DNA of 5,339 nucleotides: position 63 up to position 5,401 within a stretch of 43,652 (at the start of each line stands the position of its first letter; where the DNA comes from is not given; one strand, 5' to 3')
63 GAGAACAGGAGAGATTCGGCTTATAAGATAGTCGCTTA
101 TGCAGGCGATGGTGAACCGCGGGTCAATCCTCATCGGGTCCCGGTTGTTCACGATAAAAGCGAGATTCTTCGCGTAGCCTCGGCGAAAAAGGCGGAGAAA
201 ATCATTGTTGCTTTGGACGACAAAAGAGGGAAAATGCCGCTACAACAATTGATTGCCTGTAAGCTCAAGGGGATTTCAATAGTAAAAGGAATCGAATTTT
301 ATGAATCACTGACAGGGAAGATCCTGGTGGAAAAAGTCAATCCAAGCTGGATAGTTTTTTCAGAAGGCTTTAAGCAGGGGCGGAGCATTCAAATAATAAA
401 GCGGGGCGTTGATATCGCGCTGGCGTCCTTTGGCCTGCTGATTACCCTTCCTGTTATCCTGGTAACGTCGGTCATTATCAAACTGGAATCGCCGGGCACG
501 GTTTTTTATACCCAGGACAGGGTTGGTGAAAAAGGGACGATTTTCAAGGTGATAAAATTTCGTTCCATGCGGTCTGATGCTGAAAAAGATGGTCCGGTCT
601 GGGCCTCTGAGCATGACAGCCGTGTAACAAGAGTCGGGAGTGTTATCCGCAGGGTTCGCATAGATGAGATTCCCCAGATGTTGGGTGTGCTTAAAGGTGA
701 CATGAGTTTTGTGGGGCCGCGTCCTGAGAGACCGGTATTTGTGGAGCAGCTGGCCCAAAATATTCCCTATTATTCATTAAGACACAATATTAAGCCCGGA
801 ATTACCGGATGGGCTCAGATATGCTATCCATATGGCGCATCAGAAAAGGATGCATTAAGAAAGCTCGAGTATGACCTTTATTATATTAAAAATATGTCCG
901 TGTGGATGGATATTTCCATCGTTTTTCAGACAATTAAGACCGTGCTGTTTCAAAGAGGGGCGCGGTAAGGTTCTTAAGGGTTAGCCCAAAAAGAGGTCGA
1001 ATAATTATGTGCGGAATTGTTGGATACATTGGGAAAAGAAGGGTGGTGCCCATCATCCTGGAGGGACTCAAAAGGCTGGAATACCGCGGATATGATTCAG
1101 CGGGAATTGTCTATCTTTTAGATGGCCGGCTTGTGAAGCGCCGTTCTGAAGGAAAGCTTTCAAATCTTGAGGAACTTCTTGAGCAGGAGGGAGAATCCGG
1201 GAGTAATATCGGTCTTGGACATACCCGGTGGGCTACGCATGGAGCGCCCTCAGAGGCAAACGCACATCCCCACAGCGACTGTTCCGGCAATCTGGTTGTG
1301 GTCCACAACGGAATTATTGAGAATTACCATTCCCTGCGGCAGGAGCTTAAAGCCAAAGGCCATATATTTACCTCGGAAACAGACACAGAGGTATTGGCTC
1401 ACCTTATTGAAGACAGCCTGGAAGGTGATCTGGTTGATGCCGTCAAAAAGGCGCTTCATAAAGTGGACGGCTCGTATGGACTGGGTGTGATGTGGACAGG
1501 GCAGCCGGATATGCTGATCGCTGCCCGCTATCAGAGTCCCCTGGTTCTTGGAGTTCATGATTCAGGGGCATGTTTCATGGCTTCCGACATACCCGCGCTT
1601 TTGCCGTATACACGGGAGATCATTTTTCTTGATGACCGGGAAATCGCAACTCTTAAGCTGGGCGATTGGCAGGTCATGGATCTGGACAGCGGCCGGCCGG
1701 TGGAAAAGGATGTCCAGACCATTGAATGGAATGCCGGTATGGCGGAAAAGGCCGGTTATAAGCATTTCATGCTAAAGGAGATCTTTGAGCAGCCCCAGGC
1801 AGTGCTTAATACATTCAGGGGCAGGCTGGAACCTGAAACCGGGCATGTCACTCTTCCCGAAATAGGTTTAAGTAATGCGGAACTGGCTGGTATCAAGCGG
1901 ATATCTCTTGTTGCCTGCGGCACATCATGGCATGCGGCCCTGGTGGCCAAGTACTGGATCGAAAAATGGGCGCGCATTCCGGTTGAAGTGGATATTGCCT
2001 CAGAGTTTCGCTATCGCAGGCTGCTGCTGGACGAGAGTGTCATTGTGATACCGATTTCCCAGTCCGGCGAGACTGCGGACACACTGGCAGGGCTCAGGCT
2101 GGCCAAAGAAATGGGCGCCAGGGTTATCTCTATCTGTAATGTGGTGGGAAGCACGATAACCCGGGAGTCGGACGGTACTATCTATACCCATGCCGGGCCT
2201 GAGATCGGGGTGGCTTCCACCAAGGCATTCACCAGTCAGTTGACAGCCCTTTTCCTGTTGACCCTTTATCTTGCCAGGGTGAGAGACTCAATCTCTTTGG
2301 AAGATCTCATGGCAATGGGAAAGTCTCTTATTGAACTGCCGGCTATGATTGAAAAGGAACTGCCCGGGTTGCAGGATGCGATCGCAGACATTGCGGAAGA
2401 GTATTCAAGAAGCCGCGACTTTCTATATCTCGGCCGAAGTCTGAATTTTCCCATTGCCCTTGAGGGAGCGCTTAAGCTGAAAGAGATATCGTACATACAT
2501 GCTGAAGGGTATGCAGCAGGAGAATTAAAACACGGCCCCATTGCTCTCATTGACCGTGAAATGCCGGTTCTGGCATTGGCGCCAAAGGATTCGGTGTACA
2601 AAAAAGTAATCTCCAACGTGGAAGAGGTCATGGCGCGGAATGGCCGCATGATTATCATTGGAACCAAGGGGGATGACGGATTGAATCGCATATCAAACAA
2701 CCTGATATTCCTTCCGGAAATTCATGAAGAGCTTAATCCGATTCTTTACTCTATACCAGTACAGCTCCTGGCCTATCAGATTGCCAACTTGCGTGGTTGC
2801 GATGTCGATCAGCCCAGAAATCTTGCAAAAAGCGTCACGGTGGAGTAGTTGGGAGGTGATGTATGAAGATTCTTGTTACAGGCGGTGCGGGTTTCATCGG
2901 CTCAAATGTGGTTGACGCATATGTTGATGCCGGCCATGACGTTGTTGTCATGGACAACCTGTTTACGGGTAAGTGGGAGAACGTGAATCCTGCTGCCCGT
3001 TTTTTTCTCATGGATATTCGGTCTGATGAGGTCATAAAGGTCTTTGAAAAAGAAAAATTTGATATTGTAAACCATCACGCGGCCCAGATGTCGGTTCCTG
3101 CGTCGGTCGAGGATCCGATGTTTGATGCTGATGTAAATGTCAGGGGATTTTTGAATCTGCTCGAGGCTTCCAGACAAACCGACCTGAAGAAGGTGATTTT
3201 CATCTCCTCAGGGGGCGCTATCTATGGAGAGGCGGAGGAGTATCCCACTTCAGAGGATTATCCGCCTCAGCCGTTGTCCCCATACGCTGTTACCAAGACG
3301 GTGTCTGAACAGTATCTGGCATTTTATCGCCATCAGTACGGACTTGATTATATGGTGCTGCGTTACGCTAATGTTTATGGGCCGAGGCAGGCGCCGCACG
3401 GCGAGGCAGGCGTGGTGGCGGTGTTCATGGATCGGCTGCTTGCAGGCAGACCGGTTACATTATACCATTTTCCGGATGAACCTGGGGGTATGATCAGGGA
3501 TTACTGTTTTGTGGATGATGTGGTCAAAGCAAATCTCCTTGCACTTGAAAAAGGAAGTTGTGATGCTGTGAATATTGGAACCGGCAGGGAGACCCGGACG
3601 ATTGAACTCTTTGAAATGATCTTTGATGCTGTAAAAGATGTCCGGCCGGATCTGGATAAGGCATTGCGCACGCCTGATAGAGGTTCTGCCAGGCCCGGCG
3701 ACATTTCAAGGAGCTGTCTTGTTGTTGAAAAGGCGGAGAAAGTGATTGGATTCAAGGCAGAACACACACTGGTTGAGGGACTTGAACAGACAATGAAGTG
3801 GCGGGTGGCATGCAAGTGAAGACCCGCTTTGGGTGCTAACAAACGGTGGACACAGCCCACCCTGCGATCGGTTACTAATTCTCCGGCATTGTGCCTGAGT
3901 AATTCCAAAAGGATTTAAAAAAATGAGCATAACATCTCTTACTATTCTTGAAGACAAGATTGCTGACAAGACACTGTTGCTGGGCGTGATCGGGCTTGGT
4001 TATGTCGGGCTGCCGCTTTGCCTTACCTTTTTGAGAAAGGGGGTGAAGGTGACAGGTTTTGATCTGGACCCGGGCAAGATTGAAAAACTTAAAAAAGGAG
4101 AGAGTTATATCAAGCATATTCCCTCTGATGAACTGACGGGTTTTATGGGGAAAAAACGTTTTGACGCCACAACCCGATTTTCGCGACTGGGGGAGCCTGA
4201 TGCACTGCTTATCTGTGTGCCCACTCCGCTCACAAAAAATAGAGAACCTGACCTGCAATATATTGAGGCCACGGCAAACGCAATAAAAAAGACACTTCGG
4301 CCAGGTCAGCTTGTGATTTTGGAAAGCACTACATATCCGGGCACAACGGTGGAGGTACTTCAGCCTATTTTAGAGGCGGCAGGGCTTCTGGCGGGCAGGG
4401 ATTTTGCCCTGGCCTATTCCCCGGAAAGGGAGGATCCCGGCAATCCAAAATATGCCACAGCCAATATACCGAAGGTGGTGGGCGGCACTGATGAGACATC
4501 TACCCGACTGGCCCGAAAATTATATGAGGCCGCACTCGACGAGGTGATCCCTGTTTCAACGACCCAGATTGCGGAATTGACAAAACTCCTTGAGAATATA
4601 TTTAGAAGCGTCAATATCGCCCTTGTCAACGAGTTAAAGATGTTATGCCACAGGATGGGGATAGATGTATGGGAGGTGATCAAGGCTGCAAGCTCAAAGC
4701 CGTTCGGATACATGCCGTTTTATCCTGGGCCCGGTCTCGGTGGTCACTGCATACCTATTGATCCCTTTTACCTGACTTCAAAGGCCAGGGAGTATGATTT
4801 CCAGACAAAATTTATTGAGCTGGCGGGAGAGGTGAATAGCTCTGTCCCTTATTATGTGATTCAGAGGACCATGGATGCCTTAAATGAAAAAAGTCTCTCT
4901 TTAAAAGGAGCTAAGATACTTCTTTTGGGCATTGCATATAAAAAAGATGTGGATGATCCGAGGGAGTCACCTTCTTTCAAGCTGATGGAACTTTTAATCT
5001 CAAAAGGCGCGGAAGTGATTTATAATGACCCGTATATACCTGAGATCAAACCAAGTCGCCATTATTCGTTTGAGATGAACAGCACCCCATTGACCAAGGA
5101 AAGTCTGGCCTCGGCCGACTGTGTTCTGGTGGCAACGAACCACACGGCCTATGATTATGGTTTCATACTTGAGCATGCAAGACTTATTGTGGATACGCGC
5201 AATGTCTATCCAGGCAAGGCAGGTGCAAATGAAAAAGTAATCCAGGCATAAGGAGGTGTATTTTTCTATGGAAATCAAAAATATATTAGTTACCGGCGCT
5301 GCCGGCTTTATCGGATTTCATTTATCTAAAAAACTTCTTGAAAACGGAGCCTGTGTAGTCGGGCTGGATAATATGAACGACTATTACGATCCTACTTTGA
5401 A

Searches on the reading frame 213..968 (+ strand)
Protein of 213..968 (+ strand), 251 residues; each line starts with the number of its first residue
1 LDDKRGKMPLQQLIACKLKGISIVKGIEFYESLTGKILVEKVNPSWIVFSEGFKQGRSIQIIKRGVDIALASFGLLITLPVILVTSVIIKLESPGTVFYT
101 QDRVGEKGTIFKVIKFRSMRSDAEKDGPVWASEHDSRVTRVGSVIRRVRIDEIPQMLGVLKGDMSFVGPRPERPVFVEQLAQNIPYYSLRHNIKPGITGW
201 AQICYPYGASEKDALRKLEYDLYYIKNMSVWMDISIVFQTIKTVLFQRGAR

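Call 37: search_protein_families(library=pfam, proteins=[window:213-968:+], max_evalue=0.00001)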
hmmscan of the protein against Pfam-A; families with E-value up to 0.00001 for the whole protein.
window:213-968:+ (251 aa): 1 family
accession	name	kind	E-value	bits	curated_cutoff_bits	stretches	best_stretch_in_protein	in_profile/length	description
PF02397.22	Bac_transf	-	5.9e-67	225.1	27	1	63-245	1-178/179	Bacterial sugar transferase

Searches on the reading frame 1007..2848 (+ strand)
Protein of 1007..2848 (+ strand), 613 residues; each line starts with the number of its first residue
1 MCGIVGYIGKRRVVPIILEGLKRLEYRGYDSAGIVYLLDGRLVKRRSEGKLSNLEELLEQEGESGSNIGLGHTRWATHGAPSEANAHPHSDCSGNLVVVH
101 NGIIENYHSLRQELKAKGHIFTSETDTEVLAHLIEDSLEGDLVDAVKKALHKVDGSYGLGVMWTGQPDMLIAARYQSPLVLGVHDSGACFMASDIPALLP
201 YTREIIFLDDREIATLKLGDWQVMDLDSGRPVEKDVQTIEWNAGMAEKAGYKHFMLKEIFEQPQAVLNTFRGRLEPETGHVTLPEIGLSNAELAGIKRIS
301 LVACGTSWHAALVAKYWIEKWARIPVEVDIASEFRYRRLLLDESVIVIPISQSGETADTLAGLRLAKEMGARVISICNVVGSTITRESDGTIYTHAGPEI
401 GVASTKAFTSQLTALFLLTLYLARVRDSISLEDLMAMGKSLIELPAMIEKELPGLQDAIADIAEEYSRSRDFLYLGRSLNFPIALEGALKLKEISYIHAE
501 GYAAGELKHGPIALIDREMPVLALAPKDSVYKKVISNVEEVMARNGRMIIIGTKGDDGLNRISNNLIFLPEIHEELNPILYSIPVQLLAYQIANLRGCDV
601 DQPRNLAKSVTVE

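Call 36: search_protein_families(library=pfam, proteins=[window:1007-2848:+], max_evalue=0.00001)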
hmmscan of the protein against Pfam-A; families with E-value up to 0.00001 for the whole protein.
window:1007-2848:+ (613 aa): 3 families
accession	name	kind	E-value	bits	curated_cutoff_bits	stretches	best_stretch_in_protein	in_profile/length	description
PF01380.27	SIS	-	1.8e-56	190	25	2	293-419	2-129/131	SIS domain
PF13522.11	GATase_6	-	6.1e-21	75.2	27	1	67-190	11-127/130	Glutamine amidotransferase domain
PF13537.11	GATase_7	-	3.3e-17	63.1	25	1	80-199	7-122/123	Glutamine amidotransferase domain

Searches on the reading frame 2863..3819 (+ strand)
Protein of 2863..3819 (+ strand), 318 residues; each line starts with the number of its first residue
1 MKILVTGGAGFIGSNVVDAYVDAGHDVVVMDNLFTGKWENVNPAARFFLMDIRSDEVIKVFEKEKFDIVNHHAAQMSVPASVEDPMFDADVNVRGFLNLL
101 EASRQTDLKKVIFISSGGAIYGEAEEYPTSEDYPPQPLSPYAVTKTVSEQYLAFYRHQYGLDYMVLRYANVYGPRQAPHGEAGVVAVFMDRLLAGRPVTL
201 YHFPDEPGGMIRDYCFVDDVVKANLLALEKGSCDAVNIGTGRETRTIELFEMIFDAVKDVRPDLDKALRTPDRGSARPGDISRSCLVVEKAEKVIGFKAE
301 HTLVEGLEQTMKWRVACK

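Call 36: search_protein_families(library=pfam, proteins=[window:2863-3819:+], max_evalue=0.00001)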
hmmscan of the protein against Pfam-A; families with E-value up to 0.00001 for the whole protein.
window:2863-3819:+ (318 aa): 7 families
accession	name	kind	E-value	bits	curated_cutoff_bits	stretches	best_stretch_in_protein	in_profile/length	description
PF01370.27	Epimerase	-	4e-58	197.1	20.9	1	3-239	1-240/240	NAD dependent epimerase/dehydratase family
PF16363.11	GDP_Man_Dehyd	-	9.3e-53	180.2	27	1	4-310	1-332/332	GDP-mannose 4,6 dehydratase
PF02719.21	Polysacc_synt_2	-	5e-16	59.2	20.2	1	3-236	1-225/293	Polysaccharide biosynthesis protein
PF01073.25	3Beta_HSD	-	1.1e-15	57.9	22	1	4-178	1-188/280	3-beta hydroxysteroid dehydrogenase/isomerase family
PF04321.23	RmlD_sub_bind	-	6e-14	52.2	27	1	1-175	1-155/287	RmlD substrate binding domain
PF07993.18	NAD_binding_4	-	8.3e-10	38.7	20.1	1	64-179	87-210/258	Male sterility protein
PF13460.12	NAD_binding_10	-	9.4e-06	26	27.2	0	7-170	1-145/184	NAD(P)H-binding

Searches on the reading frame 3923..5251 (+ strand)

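Call 36: search_protein_families(library=pfam, proteins=[window:3923-5251:+], max_evalue=0.00001)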
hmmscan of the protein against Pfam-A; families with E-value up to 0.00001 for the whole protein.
window:3923-5251:+ (442 aa): 4 families
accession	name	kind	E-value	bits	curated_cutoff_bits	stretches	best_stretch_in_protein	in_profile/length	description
PF03721.20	UDPG_MGDP_dh_N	-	3.3e-45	154.4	27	1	21-198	4-185/187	UDP-glucose/GDP-mannose dehydrogenase family, NAD binding domain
PF00984.24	UDPG_MGDP_dh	-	7.5e-33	112.9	25.4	1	217-306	3-93/94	UDP-glucose/GDP-mannose dehydrogenase family, central domain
PF03720.21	UDPG_MGDP_dh_C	-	5.5e-22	78.5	30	1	333-429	1-101/103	UDP-glucose/GDP-mannose dehydrogenase family, UDP binding domain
PF03446.21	NAD_binding_2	-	1.3e-07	32.2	21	1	20-148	2-106/161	NAD binding domain of 6-phosphogluconate dehydrogenase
